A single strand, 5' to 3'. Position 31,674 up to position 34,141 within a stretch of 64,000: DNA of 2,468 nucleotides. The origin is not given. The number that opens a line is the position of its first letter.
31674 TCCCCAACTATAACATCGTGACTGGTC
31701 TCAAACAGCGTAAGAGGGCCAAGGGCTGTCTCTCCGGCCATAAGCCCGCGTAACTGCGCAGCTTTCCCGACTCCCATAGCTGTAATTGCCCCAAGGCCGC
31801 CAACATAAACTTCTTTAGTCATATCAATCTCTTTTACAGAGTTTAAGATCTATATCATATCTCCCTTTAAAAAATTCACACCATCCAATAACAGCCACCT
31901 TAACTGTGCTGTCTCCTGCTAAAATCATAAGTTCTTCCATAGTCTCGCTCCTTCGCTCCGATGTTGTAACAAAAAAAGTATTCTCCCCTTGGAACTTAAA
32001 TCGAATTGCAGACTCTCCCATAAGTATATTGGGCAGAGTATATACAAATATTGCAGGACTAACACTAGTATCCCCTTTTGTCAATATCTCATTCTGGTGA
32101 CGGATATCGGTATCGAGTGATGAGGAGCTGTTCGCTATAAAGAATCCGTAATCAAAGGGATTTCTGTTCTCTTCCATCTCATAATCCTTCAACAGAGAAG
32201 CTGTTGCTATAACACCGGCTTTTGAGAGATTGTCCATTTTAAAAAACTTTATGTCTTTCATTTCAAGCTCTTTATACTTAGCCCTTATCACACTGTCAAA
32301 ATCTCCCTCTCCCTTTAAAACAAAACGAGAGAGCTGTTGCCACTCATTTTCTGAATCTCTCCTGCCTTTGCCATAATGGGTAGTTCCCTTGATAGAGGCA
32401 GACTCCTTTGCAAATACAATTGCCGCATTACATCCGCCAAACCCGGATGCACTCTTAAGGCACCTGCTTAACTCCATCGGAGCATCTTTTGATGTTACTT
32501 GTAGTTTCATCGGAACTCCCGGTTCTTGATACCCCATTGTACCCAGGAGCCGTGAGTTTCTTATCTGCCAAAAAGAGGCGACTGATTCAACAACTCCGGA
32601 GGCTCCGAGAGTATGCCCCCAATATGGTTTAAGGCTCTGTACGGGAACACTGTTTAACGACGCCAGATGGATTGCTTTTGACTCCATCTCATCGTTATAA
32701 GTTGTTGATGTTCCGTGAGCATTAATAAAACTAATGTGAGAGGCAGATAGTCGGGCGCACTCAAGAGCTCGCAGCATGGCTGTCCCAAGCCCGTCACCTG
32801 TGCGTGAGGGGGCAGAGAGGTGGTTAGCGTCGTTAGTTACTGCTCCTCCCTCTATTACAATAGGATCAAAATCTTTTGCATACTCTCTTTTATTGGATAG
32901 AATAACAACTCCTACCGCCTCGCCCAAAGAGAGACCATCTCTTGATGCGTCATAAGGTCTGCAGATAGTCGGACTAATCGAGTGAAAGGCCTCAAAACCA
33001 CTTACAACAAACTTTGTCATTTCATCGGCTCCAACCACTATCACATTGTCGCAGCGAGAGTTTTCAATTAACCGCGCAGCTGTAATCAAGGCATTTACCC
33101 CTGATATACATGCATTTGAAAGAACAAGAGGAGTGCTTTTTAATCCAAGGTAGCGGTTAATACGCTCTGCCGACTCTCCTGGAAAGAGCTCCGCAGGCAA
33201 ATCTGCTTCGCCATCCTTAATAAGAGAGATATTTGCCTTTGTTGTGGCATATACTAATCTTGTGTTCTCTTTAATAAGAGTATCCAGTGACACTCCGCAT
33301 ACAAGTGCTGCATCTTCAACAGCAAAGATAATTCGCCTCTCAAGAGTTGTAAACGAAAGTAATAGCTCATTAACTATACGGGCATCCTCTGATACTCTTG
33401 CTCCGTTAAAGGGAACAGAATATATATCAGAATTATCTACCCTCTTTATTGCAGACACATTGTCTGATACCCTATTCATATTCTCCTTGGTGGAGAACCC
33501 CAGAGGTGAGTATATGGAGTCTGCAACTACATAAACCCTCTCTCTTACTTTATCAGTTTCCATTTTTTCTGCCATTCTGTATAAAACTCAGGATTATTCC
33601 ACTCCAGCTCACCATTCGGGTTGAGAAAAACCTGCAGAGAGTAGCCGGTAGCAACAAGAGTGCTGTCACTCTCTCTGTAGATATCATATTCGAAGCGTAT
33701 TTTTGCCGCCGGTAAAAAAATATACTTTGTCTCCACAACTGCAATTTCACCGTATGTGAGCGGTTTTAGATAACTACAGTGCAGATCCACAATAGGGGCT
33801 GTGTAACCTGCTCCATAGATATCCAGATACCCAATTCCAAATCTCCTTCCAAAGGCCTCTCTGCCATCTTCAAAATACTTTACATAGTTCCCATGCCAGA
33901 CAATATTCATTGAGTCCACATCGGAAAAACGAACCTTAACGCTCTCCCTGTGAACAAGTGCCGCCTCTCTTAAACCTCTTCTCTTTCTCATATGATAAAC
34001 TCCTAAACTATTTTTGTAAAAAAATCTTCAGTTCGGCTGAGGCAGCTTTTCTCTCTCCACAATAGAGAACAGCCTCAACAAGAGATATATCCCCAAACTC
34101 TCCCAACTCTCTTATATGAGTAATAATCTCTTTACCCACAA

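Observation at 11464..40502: Complete flexirubin-type APE-DAR cluster with a non-canonical tailoring set in a probable anaerobe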

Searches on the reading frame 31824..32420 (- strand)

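Call 22: search_protein_families(library=ncbifam, proteins=[window:31824-32420:-], max_evalue=1)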
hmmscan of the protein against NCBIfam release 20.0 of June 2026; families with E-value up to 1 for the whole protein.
window:31824-32420:- (198 aa): 5 families
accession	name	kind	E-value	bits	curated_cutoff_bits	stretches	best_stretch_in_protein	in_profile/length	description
TIGR03150.1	fabF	equivalog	3.4e-07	29.3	493.75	1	53-178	61-185/407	beta-ketoacyl-ACP synthase II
NF005589.0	PRK07314.1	subfamily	5.1e-07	28.8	387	1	53-177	64-187/413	beta-ketoacyl-ACP synthase II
NF006274.0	PRK08439.1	equivalog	0.0013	17.6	621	1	52-161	61-169/406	beta-ketoacyl-ACP synthase II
NF004970.0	PRK06333.1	subfamily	0.0041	16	525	1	52-179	71-198/424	beta-ketoacyl-ACP synthase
NF006434.0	PRK08722.1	equivalog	0.07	12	759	1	54-153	63-163/414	beta-ketoacyl-ACP synthase II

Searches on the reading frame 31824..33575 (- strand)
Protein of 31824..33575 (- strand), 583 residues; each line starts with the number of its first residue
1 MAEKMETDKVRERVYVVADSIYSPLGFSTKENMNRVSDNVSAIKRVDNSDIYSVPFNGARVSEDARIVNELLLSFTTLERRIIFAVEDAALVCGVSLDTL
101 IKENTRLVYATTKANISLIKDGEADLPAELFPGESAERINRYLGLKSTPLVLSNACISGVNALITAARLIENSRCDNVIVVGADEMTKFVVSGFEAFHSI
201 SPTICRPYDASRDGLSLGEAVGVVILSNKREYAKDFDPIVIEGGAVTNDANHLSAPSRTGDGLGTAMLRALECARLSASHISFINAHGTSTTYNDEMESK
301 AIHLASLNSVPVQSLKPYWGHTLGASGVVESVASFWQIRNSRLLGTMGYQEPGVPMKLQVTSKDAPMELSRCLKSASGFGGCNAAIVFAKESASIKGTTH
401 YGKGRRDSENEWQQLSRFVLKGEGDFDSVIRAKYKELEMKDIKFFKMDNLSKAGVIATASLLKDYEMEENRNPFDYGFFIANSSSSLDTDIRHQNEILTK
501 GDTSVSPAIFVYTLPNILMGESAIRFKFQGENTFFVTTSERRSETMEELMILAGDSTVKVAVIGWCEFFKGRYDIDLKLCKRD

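Call 4: search_protein_families(library=pfam, proteins=[window:31824-33575:-])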
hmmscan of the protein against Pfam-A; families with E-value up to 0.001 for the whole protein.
window:31824-33575:- (583 aa): 4 families
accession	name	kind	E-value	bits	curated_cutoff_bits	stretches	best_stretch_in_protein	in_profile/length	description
PF02801.28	Ketoacyl-synt_C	-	1.2e-20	74.1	20.8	1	240-347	3-116/119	Beta-ketoacyl synthase, C-terminal domain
PF00109.32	ketoacyl-synt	-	5.2e-19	69.3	20.8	1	135-230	153-250/252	Beta-ketoacyl synthase, N-terminal domain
PF08545.16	ACP_syn_III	-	1.8e-05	25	24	1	153-190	4-41/80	3-Oxoacyl-[acyl-carrier-protein (ACP)] synthase III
PF00108.29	Thiolase_N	-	0.00014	21.7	26.4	1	150-188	79-117/260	Thiolase, N-terminal domain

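Call 7: search_protein_families(library=ncbifam, proteins=[window:31824-33575:-], max_evalue=0.00001)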
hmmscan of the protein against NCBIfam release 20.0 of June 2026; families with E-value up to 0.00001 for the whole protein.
window:31824-33575:- (583 aa): 20 families
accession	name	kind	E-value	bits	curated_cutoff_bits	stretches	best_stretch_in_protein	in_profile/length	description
NF006618.0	PRK09185.1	subfamily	8.8e-65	219.2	407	1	132-391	137-393/394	beta-ketoacyl-ACP synthase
TIGR03150.1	fabF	equivalog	8.9e-61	205.8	493.75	2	141-388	146-406/407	beta-ketoacyl-ACP synthase II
NF005589.0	PRK07314.1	subfamily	1.7e-59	201.6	387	2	142-390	150-411/413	beta-ketoacyl-ACP synthase II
NF004970.0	PRK06333.1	subfamily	3.4e-46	158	525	1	143-390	160-421/424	beta-ketoacyl-ACP synthase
NF004618.0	PRK05952.1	equivalog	9.3e-46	156.5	455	1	20-390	10-382/384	beta-ketoacyl-ACP synthase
NF058662.1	cispenta_AmcF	equivalog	4.2e-45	154.3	325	1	133-389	106-368/369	cispentacin biosynthesis acyltransferase subunit AmcF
NF005490.0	PRK07103.1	equivalog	1.1e-40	139.9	445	1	143-391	156-413/414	polyketide beta-ketoacyl:acyl carrier protein synthase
NF006274.0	PRK08439.1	equivalog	1.1e-37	129.9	621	1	144-390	150-405/406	beta-ketoacyl-ACP synthase II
NF005076.0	PRK06501.1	equivalog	5.3e-36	124.4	629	1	129-392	148-424/425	beta-ketoacyl-ACP synthase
NF006587.0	PRK09116.1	equivalog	9.9e-36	123.4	470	1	134-390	142-406/408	beta-ketoacyl-ACP synthase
NF006434.0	PRK08722.1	equivalog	2.5e-31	108.9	759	1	143-390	151-413/414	beta-ketoacyl-ACP synthase II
NF005916.1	PRK07910.1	equivalog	6.1e-31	107.8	560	1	154-390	169-417/418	KasA/KasB family beta-ketoacyl-ACP synthase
NF005935.0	PRK07967.1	equivalog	3.3e-21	75.6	630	1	150-391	156-404/406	beta-ketoacyl-ACP synthase I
NF045894.1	PKS_plus_SDR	equivalog_domain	6.9e-19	67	1740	1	137-353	154-380/1515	type I polyketide synthase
NF053555.1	prodigi_MBC_PigJ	equivalog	1.1e-15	57.1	900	1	135-305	492-659/759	prodigiosin MBC biosynthesis protein PigJ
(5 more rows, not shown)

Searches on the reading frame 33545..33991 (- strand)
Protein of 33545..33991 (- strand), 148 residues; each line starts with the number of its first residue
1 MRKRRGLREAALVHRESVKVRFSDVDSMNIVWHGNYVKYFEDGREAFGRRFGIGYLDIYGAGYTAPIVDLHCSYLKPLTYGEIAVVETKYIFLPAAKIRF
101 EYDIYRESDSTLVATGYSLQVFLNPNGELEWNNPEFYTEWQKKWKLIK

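Call 4: search_protein_families(library=pfam, proteins=[window:33545-33991:-])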
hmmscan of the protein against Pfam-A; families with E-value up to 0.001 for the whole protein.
window:33545-33991:- (148 aa): 2 families
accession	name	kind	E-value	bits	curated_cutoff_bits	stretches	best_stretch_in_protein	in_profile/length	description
PF13279.12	4HBT_2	-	5.1e-15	56.4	25.5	1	20-124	1-105/122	Thioesterase-like superfamily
PF03061.28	4HBT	-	3.6e-11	43.6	20.6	1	28-111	1-77/79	Thioesterase superfamily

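Call 7: search_protein_families(library=ncbifam, proteins=[window:33545-33991:-], max_evalue=0.00001)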
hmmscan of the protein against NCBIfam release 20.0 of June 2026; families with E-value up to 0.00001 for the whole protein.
window:33545-33991:- (148 aa): 3 families
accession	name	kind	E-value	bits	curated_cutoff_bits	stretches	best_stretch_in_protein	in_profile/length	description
NF047424.1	MenI_Staph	exception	1.1e-18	67.6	225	1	17-145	7-134/148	1,4-dihydroxy-2-naphthoyl-CoA hydrolase MenI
TIGR00051.1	TIGR00051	subfamily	1.8e-16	60.5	68.7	1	18-116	2-100/117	YbgC/FadM family acyl-CoA thioesterase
TIGR02799.1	thio_ybgC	equivalog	2.8e-09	37.3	141.35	1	14-113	1-101/126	tol-pal system-associated acyl-CoA thioesterase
